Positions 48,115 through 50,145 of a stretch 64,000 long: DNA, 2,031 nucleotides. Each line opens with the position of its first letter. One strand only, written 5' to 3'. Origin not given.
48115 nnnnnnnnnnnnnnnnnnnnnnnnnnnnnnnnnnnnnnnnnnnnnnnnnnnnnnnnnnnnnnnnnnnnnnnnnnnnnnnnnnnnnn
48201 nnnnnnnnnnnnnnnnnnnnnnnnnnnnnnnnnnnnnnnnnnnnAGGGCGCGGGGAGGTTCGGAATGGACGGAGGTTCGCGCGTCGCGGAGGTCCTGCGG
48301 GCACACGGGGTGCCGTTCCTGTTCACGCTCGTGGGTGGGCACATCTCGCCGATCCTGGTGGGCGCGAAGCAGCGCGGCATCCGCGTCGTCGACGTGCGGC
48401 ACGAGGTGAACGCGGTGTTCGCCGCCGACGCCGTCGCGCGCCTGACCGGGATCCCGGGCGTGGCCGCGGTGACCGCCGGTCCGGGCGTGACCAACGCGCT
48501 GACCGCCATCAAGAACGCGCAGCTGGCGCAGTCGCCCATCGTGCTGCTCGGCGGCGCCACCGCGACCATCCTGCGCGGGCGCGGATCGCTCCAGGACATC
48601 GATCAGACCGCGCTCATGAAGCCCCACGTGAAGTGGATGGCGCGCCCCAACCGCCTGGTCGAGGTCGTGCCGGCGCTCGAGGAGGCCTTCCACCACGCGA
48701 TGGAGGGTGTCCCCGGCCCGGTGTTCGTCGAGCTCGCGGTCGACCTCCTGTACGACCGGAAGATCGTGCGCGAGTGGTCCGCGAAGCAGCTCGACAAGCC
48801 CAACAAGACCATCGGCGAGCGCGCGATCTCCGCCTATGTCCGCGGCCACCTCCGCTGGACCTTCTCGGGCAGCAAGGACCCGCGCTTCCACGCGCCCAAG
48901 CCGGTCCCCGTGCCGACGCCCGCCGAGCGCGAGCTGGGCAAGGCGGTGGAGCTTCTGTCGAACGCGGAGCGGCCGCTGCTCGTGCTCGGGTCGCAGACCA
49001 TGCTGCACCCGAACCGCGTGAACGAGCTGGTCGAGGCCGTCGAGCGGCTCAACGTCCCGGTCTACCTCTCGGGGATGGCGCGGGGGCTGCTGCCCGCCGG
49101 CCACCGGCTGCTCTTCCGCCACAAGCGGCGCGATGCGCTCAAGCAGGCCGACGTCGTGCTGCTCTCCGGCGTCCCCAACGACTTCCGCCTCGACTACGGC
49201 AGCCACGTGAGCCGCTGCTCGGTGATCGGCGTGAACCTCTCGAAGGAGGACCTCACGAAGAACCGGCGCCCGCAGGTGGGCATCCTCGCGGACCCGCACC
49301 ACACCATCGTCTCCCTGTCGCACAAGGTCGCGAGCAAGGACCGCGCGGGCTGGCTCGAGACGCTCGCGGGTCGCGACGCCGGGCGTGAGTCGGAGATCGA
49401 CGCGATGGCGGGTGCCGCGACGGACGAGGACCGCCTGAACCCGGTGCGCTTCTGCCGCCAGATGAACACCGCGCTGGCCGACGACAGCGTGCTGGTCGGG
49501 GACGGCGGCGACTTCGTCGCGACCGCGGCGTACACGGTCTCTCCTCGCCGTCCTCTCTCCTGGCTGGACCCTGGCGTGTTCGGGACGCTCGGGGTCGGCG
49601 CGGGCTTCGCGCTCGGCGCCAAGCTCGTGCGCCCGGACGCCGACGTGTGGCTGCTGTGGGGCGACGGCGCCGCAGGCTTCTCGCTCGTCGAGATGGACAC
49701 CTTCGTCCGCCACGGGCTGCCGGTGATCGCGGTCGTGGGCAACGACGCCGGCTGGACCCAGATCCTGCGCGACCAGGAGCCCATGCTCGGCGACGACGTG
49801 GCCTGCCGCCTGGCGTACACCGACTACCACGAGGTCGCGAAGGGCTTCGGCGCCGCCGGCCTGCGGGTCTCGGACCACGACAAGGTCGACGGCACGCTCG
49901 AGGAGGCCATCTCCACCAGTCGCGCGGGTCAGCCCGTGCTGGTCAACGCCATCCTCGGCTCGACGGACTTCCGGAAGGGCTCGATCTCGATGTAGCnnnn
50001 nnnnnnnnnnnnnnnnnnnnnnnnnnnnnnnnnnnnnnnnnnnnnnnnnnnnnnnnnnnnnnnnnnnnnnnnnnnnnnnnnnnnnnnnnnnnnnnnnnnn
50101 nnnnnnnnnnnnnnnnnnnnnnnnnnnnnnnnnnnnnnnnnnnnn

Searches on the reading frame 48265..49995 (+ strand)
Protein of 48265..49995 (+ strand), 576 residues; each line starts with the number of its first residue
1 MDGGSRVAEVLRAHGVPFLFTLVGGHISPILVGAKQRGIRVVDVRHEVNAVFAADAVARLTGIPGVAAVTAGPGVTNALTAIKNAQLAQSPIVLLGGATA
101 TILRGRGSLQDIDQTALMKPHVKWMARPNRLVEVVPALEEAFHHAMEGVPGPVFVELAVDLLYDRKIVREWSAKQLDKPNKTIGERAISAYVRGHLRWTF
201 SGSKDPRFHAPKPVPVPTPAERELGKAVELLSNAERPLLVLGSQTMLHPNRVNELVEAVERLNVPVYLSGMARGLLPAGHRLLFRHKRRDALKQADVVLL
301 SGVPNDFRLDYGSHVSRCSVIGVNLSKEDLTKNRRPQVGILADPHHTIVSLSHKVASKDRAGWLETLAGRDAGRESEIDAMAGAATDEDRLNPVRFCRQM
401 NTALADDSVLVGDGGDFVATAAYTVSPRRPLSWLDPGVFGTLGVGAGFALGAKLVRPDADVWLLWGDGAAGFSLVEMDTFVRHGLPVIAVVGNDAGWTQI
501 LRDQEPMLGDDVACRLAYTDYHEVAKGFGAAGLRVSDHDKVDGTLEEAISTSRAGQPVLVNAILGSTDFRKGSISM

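Call 8: search_protein_families(library=pfam, proteins=[window:48265-49995:+], max_evalue=0.01)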
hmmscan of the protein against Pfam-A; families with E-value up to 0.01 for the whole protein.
window:48265-49995:+ (576 aa): 3 families
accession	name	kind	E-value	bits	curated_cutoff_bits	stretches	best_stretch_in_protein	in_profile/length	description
PF02776.23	TPP_enzyme_N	-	2e-34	118.4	26.8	1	1-117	1-119/119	Thiamine pyrophosphate enzyme, N-terminal TPP binding domain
PF02775.26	TPP_enzyme_C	-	1.1e-29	103.7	21.9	1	413-561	1-150/151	Thiamine pyrophosphate enzyme, C-terminal TPP binding domain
PF00205.28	TPP_enzyme_M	-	7.4e-19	68.2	30.4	1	226-349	3-135/137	Thiamine pyrophosphate enzyme, central domain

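Call 9: search_protein_families(library=ncbifam, proteins=[window:48265-49995:+], max_evalue=0.01)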
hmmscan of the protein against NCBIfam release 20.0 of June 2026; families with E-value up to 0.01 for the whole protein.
window:48265-49995:+ (576 aa): 51 families (the best 25 are shown)
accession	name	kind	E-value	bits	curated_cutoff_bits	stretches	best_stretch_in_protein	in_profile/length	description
NF004516.0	PRK05858.1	equivalog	6.7e-131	437.5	587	2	200-564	173-535/548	acetolactate synthase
NF058623.1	HdaclCoAlyACT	equivalog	4.7e-94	316.1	600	2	208-572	186-552/575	2-hydroxyacyl-CoA lyase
NF006122.0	PRK08266.1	subfamily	3.7e-68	230.3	571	2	212-561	183-521/543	hypothetical protein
TIGR00118.1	acolac_lg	equivalog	1.1e-64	218.9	538.35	1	1-561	1-531/557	biosynthetic-type acetolactate synthase large subunit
NF006721.0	PRK09259.1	equivalog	2.9e-64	217.7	557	2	211-566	195-552/574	oxalyl-CoA decarboxylase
NF005712.0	PRK07524.1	subfamily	4.1e-62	210.3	500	1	4-553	6-521/536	5-guanidino-2-oxopentanoate decarboxylase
NF006378.0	PRK08617.1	equivalog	2.5e-61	207.7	510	2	218-561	188-535/556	acetolactate synthase AlsS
NF005713.0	PRK07525.1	subfamily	6.5e-61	206.4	620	2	208-565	174-563/592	sulfoacetaldehyde acetyltransferase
TIGR03457.1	sulphoacet_xsc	equivalog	3.3e-58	197.4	676.4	2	217-565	179-557/579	sulfoacetaldehyde acetyltransferase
TIGR03254.1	oxalate_oxc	equivalog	1.7e-57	195.4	739.4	2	212-566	184-539/554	oxalyl-CoA decarboxylase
NF004710.0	PRK06048.1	equivalog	7.4e-57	193.1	976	2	221-564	194-537/561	acetolactate synthase large subunit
NF006052.0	PRK08199.1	subfamily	9.1e-57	192.6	539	2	3-174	10-182/559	thiamine pyrophosphate protein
NF006187.0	PRK08322.1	equivalog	1.5e-56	191.9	509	2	215-552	178-519/548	acetolactate synthase large subunit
NF006016.1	PRK08155.1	equivalog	6e-55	186.7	870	2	214-563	181-531/554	acetolactate synthase large subunit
NF004919.0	PRK06276.1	equivalog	1.5e-54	185.4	866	2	222-564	191-538/582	acetolactate synthase large subunit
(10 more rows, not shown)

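Call 23: search_solved_structures(query=window:48265-49995:+, max_evalue=1e-20)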
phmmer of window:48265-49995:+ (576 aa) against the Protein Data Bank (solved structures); distinct sequences matched with E-value up to 1e-20: 114 (the best 60 are shown).
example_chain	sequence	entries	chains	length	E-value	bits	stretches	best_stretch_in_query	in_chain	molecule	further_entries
7pt3_A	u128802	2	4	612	1.9e-65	224.8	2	211-571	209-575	2-hydroxyacyl-CoA lyase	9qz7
9qz5_A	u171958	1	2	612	2.5e-65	224.5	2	211-571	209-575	2-hydroxyacyl-CoA lyase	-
7pt2_A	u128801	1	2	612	2.8e-65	224.3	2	211-571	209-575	2-hydroxyacyl-CoA lyase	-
7pt1_A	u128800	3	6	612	3.3e-65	224.1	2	211-571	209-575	2-hydroxyacyl-CoA lyase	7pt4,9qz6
9qz4_A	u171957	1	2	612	3.9e-65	223.8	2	211-571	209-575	2-hydroxyacyl-CoA lyase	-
8vzc_A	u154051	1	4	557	2.4e-63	217.9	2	221-571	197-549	Oxalyl-CoA decarboxylase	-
8vzf_A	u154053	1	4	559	2.4e-63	217.9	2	221-571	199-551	2-Hydroxyacyl-CoA Lyase/Synthase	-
8vza_A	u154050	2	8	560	2.4e-63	217.9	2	221-571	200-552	2-Hydroxyacyl-CoA lyase/Synthase | Oxalyl-CoA decarboxylase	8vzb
8vzi_A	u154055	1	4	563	7.4e-59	203.1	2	203-548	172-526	2-hydroxyacyl-CoA lyase-like protein 1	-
8vzk_A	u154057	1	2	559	1.2e-57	199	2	209-564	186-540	Oxalyl-CoA decarboxylase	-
8vzj_A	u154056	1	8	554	2.6e-56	194.7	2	219-571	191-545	Oxalyl-CoA decarboxylase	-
6xn8_A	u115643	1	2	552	5.4e-54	187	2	217-571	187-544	2-hydroxyacyl-CoA lyase 1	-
8vzd_A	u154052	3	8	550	1.7e-52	182.1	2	211-571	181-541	2-Hydroxyacyl-CoA Lyase/Synthase TbHACS | Oxalyl-CoA decarboxylase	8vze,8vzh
7ayg_A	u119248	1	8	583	1.7e-48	168.9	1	214-565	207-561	Putative oxalyl-CoA decarboxylase (Oxc, yfdU)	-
2c31_A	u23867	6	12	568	7.7e-48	166.7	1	209-565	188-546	OXALYL-COA DECARBOXYLASE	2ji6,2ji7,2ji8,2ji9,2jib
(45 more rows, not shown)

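Call 28: find_related_loci(query=A2, collection=metagenome_contigs, flank=10000)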
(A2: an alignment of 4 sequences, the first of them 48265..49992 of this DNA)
Query A2 (576 aa) in metagenome_contigs; peptide patterns used: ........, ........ (x = any residue, [..] = any of these).
600 stretches matched a pattern (row limit reached: there are more); 390 encode a relative of the query (tblastn E <= 1e-3); the best 80 are kept; 80 distinct loci.
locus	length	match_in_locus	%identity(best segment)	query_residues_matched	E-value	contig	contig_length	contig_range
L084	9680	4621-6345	71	1-576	0e+0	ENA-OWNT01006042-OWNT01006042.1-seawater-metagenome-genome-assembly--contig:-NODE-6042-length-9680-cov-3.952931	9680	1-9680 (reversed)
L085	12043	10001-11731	68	1-576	0e+0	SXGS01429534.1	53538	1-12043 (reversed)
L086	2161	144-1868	67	1-576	0e+0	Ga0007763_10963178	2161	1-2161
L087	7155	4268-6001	68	1-576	0e+0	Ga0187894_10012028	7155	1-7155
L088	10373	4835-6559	68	1-576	0e+0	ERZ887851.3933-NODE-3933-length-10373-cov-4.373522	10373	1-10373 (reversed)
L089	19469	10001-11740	66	1-576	0e+0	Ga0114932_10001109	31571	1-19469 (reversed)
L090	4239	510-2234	62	1-576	0e+0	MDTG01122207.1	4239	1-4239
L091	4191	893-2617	60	1-576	0e+0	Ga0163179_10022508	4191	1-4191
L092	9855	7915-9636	60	1-576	0e+0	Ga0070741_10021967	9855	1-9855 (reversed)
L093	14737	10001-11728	60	1-576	0e+0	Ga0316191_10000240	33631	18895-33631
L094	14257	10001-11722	56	1-576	0e+0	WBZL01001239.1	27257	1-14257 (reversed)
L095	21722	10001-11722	58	1-576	0e+0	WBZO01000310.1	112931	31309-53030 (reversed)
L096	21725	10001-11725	60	1-576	0e+0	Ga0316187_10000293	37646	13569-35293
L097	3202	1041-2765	60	1-576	0e+0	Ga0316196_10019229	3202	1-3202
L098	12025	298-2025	59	1-576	0e+0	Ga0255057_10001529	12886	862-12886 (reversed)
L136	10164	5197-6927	56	1-576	0e+0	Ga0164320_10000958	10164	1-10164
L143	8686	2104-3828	56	1-576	0e+0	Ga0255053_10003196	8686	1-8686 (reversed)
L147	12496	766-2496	56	1-576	0e+0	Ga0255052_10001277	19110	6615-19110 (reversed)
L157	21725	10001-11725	69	1-576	0e+0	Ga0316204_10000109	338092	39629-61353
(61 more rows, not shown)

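Call 37: search_protein_families(library=pfam, proteins=[L143:398-2107:+, L136:8527-9987:+, L094:12308-14080:+, L147:2514-4091:+, L084:3258-3725:+, L084:6392-9010:-], max_evalue=0.001)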
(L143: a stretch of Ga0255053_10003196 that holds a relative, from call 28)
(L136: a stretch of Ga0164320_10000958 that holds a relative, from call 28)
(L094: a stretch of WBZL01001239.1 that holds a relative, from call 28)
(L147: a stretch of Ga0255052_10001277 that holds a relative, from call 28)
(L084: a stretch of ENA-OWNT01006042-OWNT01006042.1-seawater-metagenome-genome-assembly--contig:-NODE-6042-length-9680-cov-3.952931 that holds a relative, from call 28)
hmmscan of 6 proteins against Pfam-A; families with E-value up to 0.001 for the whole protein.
L143:398-2107:+ (569 aa): 1 family
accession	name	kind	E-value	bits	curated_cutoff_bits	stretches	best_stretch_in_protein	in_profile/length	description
PF01144.29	CoA_trans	-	8.8e-13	48.6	23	2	111-234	65-182/217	Coenzyme A transferase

L136:8527-9987:+ (486 aa): 1 family
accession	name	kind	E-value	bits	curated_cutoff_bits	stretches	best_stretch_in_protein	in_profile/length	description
PF00171.27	Aldedh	-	2.5e-71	241.1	23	1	26-452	38-459/461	Aldehyde dehydrogenase family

L094:12308-14080:+ (590 aa): 2 families
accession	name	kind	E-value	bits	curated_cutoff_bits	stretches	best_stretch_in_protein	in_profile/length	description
PF00501.34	AMP-binding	-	1e-77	262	29.9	1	12-412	3-384/384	AMP-binding enzyme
PF23562.2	AMP-binding_C_3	-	5.9e-08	33.6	20.8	1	459-589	8-122/124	AMP-binding enzyme C-terminal domain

L147:2514-4091:+ (525 aa): 6 families
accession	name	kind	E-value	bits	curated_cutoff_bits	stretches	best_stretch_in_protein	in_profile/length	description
PF05199.19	GMC_oxred_C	-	1.4e-13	52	24.6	1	457-513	82-138/139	GMC oxidoreductase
PF00732.25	GMC_oxred_N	-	8.8e-12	45.7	23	1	182-276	109-200/218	GMC oxidoreductase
PF01266.30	DAO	-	3.8e-07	30.4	27.9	1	4-37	1-34/353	FAD dependent oxidoreductase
PF13450.12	NAD_binding_8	-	5.4e-05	23.8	21.9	1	7-36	1-30/68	NAD(P)-binding Rossmann-like domain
PF07992.20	Pyr_redox_2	-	0.0002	21.3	26.1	0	3-36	1-34/291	Pyridine nucleotide-disulphide oxidoreductase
PF00890.30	FAD_binding_2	-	0.0002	21.1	20.4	1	4-37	1-34/414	FAD binding domain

L084:3258-3725:+ (155 aa): 1 family
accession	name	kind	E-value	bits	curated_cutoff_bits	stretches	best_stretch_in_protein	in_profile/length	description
PF04073.20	tRNA_edit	-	5e-22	78.7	25.5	1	21-141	1-122/123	Aminoacyl-tRNA editing domain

L084:6392-9010:- (872 aa): 0 families

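Call 62: search_solved_structures(query=window:48265-49995:+, max_evalue=1e-64, show_alignments=1)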
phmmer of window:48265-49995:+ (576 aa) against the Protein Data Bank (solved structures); distinct sequences matched with E-value up to 1e-64: 5.
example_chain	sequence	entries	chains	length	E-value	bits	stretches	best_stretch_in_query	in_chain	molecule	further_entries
7pt3_A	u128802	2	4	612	1.9e-65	224.8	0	211-571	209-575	2-hydroxyacyl-CoA lyase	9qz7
9qz5_A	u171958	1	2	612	2.5e-65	224.5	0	211-571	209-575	2-hydroxyacyl-CoA lyase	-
7pt2_A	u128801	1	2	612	2.8e-65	224.3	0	211-571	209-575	2-hydroxyacyl-CoA lyase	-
7pt1_A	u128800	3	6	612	3.3e-65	224.1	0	211-571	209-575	2-hydroxyacyl-CoA lyase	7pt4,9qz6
9qz4_A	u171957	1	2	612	3.9e-65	223.8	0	211-571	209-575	2-hydroxyacyl-CoA lyase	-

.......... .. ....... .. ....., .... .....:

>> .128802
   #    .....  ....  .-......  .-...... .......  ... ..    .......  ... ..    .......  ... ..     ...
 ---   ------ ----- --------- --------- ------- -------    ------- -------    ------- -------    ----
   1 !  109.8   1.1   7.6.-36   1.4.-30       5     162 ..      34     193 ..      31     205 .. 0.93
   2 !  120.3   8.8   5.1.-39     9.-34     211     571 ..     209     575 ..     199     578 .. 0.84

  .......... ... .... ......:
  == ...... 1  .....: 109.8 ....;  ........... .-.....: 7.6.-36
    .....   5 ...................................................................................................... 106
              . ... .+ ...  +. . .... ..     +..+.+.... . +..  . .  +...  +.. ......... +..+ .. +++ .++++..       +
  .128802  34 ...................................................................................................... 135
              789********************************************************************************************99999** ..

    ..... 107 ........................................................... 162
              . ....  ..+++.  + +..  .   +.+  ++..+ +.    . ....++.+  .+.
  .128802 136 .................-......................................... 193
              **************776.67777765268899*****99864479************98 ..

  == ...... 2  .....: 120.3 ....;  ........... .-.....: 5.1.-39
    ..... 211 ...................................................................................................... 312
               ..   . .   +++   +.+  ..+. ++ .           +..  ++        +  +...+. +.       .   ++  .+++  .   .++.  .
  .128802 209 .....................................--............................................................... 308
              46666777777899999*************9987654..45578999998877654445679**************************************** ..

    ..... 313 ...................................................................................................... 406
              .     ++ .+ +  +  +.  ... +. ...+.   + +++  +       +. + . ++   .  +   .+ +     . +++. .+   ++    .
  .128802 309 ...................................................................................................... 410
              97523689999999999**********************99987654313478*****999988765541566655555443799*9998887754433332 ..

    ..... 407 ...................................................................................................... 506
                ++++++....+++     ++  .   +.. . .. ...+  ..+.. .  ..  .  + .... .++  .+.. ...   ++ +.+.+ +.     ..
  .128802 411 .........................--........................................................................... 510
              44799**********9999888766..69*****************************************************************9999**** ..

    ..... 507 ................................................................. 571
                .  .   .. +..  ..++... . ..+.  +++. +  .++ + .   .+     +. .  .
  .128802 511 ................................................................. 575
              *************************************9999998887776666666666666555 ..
